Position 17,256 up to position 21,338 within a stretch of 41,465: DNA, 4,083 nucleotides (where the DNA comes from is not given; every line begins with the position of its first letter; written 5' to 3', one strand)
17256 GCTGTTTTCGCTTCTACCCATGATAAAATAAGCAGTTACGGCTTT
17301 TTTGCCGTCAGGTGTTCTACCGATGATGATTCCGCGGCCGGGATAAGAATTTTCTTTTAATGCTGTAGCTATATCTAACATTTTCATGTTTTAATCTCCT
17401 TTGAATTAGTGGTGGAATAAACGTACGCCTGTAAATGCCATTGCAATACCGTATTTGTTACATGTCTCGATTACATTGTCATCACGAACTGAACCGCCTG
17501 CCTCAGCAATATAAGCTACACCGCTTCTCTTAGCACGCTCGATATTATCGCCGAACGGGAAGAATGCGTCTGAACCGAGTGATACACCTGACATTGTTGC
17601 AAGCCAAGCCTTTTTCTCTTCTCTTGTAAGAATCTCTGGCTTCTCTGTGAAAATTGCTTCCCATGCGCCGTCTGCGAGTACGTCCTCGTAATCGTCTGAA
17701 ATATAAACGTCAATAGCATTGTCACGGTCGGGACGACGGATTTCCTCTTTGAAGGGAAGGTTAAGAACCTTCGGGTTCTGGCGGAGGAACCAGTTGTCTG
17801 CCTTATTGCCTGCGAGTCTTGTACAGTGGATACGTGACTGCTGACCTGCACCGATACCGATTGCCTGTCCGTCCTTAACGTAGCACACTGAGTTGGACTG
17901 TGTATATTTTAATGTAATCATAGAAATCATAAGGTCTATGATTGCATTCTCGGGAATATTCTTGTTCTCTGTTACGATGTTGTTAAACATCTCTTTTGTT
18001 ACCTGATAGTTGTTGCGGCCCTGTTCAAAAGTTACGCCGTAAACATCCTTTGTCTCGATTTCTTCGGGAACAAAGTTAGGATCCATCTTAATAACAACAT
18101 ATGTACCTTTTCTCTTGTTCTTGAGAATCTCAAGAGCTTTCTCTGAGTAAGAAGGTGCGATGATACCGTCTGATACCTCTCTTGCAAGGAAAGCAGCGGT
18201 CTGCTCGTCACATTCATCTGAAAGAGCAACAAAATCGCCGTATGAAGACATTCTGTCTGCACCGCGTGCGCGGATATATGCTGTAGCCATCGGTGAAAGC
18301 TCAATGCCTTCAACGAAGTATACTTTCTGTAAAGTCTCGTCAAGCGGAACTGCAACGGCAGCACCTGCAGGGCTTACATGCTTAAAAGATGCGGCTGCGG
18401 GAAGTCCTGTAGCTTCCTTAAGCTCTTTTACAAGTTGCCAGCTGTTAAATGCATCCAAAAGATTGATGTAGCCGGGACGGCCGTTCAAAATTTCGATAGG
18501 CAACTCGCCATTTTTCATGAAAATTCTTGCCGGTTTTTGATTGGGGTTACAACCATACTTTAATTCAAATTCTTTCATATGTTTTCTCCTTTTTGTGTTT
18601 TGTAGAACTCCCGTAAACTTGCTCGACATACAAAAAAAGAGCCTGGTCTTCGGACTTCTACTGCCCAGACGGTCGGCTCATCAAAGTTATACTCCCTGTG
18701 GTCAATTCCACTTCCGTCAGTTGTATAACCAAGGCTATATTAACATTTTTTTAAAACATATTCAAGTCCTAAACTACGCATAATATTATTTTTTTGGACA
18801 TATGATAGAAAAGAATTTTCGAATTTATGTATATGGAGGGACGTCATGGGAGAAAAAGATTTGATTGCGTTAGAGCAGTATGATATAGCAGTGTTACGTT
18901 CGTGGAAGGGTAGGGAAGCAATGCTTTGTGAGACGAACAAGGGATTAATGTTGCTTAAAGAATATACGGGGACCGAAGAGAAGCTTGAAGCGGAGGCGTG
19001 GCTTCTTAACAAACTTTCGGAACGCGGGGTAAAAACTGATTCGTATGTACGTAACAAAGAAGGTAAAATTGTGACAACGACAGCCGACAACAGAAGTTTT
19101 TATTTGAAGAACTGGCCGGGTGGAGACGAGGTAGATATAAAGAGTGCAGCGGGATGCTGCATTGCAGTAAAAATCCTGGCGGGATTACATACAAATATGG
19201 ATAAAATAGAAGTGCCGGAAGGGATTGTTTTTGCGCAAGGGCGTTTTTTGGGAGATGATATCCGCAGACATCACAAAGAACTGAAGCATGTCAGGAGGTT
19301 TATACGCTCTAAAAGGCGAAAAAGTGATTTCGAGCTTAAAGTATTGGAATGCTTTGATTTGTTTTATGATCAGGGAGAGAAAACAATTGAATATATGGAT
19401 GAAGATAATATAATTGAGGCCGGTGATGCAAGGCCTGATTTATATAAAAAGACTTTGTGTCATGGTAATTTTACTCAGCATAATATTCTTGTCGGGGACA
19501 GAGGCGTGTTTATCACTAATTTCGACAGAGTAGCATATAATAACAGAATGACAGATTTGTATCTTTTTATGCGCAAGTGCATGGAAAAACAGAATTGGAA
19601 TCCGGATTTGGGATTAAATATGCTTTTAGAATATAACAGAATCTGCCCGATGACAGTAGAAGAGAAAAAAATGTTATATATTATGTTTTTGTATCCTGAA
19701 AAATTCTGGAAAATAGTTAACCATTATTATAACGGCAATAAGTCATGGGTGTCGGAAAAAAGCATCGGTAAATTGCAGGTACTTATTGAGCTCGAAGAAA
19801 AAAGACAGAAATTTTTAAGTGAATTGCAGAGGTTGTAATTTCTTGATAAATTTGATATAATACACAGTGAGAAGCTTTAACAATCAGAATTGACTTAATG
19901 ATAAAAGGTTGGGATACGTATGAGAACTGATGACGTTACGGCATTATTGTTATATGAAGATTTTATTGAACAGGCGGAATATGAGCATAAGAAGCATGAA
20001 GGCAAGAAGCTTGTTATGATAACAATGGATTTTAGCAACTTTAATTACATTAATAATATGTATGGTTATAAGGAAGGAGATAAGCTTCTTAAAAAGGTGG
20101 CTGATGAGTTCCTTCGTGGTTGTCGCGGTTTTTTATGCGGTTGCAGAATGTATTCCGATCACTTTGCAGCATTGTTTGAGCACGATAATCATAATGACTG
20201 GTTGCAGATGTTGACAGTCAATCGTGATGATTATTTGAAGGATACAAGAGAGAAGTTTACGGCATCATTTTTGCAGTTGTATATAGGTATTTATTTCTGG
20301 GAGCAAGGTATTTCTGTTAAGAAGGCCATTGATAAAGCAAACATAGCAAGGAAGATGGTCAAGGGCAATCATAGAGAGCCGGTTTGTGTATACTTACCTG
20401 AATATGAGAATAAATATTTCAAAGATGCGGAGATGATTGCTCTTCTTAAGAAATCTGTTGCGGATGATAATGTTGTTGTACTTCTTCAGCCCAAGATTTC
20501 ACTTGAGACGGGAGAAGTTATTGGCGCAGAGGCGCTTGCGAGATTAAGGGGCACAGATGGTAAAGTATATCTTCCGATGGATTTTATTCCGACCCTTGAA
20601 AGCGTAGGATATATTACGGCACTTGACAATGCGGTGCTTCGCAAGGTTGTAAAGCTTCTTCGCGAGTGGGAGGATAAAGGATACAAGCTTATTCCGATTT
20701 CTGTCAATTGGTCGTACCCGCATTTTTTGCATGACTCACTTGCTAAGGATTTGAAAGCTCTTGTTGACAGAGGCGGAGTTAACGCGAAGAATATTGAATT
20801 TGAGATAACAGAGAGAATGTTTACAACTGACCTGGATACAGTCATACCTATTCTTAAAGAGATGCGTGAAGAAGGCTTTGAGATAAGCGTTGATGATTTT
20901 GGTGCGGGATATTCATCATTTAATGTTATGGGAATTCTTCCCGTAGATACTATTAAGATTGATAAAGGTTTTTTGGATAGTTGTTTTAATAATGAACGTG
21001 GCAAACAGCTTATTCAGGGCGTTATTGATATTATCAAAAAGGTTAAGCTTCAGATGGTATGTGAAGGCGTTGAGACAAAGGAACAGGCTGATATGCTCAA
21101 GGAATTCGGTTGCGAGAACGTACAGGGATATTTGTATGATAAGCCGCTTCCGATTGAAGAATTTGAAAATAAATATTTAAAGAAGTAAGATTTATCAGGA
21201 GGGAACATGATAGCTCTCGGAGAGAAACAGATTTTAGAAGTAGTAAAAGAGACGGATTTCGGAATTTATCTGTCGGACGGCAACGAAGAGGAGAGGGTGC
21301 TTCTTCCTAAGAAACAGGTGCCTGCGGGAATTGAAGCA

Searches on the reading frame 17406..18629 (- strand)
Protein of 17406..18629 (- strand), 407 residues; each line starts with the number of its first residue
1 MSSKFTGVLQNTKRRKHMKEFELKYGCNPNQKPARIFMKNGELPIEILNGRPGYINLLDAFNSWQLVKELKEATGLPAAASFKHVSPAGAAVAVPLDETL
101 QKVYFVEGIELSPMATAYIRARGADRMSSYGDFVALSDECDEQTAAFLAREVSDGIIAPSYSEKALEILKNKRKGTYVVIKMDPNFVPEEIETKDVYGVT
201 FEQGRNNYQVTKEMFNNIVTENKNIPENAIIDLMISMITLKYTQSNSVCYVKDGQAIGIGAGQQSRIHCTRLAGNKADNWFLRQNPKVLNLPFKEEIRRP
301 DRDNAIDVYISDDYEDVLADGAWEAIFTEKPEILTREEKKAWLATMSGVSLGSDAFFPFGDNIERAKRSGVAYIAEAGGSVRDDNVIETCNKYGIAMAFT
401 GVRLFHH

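Call 57: search_protein_families(library=pfam, proteins=[window:17406-18629:-], max_evalue=0.00001)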
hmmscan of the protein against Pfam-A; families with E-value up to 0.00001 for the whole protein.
window:17406-18629:- (407 aa): 1 family
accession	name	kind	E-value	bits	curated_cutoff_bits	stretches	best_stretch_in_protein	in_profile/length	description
PF01808.24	AICARFT_IMPCHas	-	5.8e-59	200.5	25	1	13-276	69-311/311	AICARFT/IMPCHase bienzyme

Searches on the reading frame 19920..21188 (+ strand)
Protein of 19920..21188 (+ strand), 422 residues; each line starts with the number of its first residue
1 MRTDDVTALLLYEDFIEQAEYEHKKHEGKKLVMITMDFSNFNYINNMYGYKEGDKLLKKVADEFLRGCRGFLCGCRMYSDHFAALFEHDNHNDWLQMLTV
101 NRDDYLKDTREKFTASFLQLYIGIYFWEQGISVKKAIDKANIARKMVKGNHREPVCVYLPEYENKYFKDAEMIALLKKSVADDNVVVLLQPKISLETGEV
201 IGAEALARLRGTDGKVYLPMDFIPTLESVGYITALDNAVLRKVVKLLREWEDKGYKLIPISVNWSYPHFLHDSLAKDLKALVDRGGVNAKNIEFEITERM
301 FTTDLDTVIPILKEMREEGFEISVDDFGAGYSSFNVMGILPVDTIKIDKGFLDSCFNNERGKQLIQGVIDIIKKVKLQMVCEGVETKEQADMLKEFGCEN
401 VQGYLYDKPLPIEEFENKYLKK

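Call 57: search_protein_families(library=pfam, proteins=[window:19920-21188:+], max_evalue=0.00001)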
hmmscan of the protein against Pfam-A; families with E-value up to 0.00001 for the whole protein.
window:19920-21188:+ (422 aa): 2 families
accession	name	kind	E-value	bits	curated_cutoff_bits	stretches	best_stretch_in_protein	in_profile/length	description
PF00563.25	EAL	-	8.6e-58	195.9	31.3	1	176-409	4-236/236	EAL domain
PF00990.26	GGDEF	-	2.2e-15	57.2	23.8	1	4-152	4-159/161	Diguanylate cyclase, GGDEF domain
